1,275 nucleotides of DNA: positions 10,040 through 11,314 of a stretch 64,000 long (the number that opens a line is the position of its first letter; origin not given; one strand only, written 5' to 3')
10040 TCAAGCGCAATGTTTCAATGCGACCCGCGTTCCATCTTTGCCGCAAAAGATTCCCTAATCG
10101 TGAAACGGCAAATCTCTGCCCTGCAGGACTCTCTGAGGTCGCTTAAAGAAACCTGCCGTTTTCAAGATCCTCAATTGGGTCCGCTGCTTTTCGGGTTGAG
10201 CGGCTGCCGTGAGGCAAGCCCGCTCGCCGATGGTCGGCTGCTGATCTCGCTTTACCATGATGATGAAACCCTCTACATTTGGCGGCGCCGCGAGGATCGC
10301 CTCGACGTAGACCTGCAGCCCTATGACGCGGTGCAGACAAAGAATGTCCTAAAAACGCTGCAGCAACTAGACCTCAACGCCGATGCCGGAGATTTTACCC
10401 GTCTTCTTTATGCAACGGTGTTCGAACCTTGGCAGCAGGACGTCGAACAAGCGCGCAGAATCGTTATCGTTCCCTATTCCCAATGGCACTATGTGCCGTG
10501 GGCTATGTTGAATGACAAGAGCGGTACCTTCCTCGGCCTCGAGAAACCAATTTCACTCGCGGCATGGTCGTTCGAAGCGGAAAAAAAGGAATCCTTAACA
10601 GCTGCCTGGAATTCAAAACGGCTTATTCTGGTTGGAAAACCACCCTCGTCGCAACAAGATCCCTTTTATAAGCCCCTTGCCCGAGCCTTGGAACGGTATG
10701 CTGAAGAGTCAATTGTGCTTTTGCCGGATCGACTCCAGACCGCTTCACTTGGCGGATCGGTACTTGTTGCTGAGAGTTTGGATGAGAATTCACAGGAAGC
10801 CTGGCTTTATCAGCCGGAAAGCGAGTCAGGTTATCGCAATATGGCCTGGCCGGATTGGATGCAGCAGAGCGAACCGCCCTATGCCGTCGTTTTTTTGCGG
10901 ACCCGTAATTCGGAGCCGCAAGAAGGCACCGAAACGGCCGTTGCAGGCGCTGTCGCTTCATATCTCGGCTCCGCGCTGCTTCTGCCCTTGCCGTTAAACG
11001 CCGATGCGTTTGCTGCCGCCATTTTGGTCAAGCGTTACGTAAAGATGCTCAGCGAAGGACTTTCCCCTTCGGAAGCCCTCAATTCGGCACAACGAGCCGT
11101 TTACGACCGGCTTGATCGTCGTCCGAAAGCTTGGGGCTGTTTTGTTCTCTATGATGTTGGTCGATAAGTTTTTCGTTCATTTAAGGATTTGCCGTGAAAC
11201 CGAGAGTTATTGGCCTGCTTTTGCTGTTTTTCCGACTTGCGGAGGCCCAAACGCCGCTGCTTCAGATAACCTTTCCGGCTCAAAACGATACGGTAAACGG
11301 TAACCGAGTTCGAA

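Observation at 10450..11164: Second CHAT domain appears catalytically dead (pseudo-protease)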

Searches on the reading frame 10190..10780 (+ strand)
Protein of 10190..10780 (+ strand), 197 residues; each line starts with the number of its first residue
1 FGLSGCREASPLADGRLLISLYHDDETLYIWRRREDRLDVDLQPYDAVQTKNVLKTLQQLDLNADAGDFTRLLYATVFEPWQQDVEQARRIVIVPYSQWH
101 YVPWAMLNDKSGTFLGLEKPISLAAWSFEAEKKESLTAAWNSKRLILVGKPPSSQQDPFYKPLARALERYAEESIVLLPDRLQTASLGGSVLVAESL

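Call 6: search_protein_families(library=pfam, proteins=[window:10190-10780:+], max_evalue=10)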
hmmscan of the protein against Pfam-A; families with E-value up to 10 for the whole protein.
window:10190-10780:+ (197 aa): 2 families
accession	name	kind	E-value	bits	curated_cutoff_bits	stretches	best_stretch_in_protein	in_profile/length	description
PF12770.12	CHAT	-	1.7e-07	31.4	24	1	70-171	4-107/289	CHAT domain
PF20206.4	Tra1_ring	-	0.24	9.1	27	1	154-186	652-684/1682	Tra1 HEAT repeat ring region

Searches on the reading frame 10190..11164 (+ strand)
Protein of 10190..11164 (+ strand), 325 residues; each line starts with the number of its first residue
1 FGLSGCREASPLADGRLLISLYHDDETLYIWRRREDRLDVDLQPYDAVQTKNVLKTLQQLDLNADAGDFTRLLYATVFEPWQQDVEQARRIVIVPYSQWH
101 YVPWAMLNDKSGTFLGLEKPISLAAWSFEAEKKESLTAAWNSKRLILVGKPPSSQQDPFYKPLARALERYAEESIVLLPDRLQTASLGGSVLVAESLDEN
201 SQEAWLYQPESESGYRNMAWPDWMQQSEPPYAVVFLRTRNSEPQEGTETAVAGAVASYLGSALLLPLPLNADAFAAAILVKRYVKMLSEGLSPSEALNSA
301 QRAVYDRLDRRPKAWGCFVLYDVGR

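Call 6: search_protein_families(library=pfam, proteins=[window:10190-11164:+], max_evalue=10)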
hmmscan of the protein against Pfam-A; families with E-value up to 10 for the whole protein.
window:10190-11164:+ (325 aa): 2 families
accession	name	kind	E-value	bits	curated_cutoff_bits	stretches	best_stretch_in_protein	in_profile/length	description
PF12770.12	CHAT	-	8.2e-13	48.9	24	2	70-199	4-132/289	CHAT domain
PF13828.11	DUF4190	-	0.22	11.7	35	1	239-265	35-60/62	Domain of unknown function (DUF4190)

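Call 9: find_homologous_proteins(query=window:10208-11164:+, max_evalue=0.001)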
Query window:10208-11164:+: 8000 candidates shared short words with the query, none scored E <= 0.001.

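Call 23: search_solved_structures(query=A1, max_evalue=0.01, show_alignments=2)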
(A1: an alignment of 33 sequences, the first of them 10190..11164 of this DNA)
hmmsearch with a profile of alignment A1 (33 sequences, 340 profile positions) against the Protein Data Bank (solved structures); distinct sequences matched with E-value up to 0.01: 8.
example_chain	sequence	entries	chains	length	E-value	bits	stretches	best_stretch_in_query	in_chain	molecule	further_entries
7zoq_A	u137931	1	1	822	3e-06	29.7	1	88-286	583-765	TPR-CHAT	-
8d9f_A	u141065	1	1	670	6.1e-05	25.4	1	180-286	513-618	CHAT domain protein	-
8d9g_A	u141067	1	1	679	6.5e-05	25.3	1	180-286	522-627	CHAT domain protein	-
7x8a_D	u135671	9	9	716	7.5e-05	25.1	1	180-286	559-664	CHAT domain protein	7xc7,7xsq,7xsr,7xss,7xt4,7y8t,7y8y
7y83_D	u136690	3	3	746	8.4e-05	24.9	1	180-286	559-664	CHAT domain protein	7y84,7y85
7y9x_B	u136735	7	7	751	0.00021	23.6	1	192-287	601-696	CHAT domain-containing protein | Csx29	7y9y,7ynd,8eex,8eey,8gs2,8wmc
8d9h_E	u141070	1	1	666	0.00049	22.4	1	180-286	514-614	CHAT domain protein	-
8rot_B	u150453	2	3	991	0.0019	20.5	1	179-292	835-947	CHAT domain-containing protein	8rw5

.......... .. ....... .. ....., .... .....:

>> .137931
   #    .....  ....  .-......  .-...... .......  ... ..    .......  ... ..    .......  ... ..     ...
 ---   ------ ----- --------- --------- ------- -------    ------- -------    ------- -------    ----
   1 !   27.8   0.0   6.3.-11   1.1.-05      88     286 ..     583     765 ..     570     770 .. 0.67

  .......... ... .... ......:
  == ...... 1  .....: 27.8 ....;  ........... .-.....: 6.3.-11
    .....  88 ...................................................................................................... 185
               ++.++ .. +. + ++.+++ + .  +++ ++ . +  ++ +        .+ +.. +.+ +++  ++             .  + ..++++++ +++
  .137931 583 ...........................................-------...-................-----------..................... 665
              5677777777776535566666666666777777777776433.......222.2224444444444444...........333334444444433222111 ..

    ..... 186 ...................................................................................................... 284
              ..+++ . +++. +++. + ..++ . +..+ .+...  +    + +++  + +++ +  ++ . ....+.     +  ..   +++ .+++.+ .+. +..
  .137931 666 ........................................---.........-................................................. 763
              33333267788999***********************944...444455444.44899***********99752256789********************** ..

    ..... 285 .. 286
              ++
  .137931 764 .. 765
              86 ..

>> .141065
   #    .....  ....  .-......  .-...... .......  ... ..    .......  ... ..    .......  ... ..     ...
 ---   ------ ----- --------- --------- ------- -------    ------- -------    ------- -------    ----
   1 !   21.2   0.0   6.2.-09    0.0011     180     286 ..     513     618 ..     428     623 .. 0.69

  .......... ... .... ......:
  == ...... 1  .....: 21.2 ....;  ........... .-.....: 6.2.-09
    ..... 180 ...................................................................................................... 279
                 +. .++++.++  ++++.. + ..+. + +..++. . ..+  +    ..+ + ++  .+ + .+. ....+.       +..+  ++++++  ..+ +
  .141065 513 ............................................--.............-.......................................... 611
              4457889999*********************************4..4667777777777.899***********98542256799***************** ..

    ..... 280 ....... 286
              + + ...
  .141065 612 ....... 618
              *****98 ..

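Call 29: predict_structure(alignment_id=A1)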
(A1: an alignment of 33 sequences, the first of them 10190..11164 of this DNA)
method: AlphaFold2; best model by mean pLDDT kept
length: 325 residues; sequences in the alignment: 33
mean_pLDDT: 81.9   pTM: 0.85
mean pLDDT of the five models: 81.9, 81.2, 80.3, 79.3, 78.7
residues with pLDDT >= 90: 144; 70-90: 108; 50-70: 50; < 50: 23
segments of 3 or more residues with pLDDT < 50: 1-5, 200-204, 206-216
pLDDT, mean of each block of 10 residues (from residue 1): 52 91 97 93 96 90 87 96 95 94 95 97 87 62 78 69 87 77 72 65 42 48 71 77 70 83 87 91 92 95 97 93 76
secondary structure, 60 per line:
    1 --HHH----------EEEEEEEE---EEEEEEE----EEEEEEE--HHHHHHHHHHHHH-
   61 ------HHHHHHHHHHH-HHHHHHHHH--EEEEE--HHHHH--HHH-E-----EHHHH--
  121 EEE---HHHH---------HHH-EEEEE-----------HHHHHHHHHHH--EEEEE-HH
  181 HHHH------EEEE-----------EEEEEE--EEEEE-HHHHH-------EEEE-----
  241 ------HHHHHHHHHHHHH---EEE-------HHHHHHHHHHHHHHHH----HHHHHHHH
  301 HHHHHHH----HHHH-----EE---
elements in order: E16-23 E27-33 E38-44 H47-59 H67-77 H79-87 E90-94 H97-101 H115-118 E121-123 H127-130 E144-148 H160-170 E173-177 H179-184 E191-194 E206-211 E214-218 H220-224 E232-235 H247-259 E263-265 H273-288 H293-307 H312-315

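Call 32: fold_search(model_id=the predicted structure, library=pdb)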
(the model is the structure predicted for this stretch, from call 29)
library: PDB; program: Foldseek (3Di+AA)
matches with E <= 10: 1239; with E <= 0.001: 36
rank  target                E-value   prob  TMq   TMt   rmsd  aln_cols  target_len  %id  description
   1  8d9g_A                9.5e-12  1.00  0.67  0.35   5.0       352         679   11  gRAMP-TPR-CHAT Non match PFS target RNA(Craspase) (released 2023-06-14)
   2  7zoq_A                5.9e-11  1.00  0.62  0.28   5.7       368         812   13  Cryo-EM structure of a CRISPR effector in complex with a caspase regulator (released 2022-11-30)
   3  8d9f_A                2.3e-10  1.00  0.66  0.36   5.5       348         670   13  gRAMP-TPR-CHAT (Craspase) (released 2023-06-14)
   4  7y84_C                6.4e-10  1.00  0.65  0.35   5.6       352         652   10  CryoEM structure of type III-E CRISPR Craspase gRAMP-crRNA in complex with TPR-CHAT protease (released 2022-12-14)
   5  8eey_B                7.6e-10  1.00  0.68  0.33   5.0       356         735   10  Cas7-11 in complex with DR-mismatched target RNA, Csx29 and Csx30 (released 2022-11-16)
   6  7y83_D                9.1e-10  1.00  0.63  0.34   5.9       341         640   11  CryoEM structure of type III-E CRISPR Craspase gRAMP-crRNA in complex with TPR-CHAT protease bound to non-self RNA tar (released 2022-12-14)
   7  8eex_B                1.1e-09  1.00  0.66  0.33   5.1       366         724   10  Cas7-11 in complex with Csx29 (released 2022-11-16)
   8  7x8a_D                1.7e-09  1.00  0.62  0.33   5.9       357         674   10  Cryo-EM structure of a bacterial protein complex (released 2022-11-16)
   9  7y8t_B                2.2e-09  1.00  0.63  0.33   6.2       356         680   12  Structure of Cas7-11-crRNA in complex with TPR-CHAT (released 2023-06-28)
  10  7y9x_B                4.5e-09  1.00  0.66  0.32   5.4       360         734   10  Structure of the Cas7-11-Csx29-guide RNA complex (released 2022-11-09)
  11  7y85_D                5.0e-09  1.00  0.65  0.36   5.4       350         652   10  CryoEM structure of type III-E CRISPR Craspase gRAMP-crRNA in complex with TPR-CHAT protease bound to self RNA target (released 2022-12-14)
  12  7xsq_B                7.2e-09  1.00  0.61  0.33   6.8       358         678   12  Structure of the Craspase (released 2022-11-09)
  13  7xc7_D                7.6e-09  1.00  0.64  0.35   5.6       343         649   12  Cryo-EM structure of a bacterial protein complex (released 2022-11-16)
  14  8d9h_E                8.6e-09  1.00  0.62  0.33   7.7       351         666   10  gRAMP-TPR-CHAT match PFS target RNA(Craspase) (released 2023-06-14)
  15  8gu6_D                1.0e-08  1.00  0.60  0.33   5.9       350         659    9  Structure of the SbCas7-11-crRNA-NTR-Csx29 complex (released 2023-01-18)
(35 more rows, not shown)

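Call 62: search_protein_representatives(protein=window:10190-11164:+)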
Query: 325 residues. Proteins with E-value up to 0.001 (for the whole library): 69; up to 1e-10: 13; up to 1e-30: 1. The best 69 are listed.
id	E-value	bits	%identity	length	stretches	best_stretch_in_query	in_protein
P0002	2.7e-33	131.7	31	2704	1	7-320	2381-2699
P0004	1.1e-28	116.5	28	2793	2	16-322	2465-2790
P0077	1.7e-20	89.6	28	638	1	12-320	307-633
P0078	1.3e-19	86.7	33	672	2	12-187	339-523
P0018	4.4e-14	68.5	31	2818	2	12-125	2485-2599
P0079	2.9e-13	65.9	27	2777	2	12-320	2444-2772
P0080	1.3e-12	63.7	28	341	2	256-320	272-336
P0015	1.9e-12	63.2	24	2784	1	15-318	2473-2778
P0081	2.6e-12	62.7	33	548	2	251-320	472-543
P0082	1.2e-11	60.5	31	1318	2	12-125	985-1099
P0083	2.6e-11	59.5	31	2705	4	12-125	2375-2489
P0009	4.4e-11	58.7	27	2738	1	18-320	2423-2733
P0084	6.8e-11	58.1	27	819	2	12-321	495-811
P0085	2.6e-10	56.2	33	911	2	67-161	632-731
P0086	2.7e-10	56.1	26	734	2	11-124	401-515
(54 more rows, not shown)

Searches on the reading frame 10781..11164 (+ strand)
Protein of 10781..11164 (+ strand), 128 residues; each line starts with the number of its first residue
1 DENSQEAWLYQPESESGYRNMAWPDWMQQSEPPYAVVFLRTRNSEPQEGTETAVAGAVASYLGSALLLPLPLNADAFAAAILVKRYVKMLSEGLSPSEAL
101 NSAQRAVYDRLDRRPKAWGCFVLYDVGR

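Call 6: search_protein_families(library=pfam, proteins=[window:10781-11164:+], max_evalue=10)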
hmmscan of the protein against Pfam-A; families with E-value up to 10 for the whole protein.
window:10781-11164:+ (128 aa): 2 families
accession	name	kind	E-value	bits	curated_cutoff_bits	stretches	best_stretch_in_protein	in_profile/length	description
PF12770.12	CHAT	-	0.00098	19.1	24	1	78-124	237-287/289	CHAT domain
PF13828.11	DUF4190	-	0.058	13.6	35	1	42-68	35-60/62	Domain of unknown function (DUF4190)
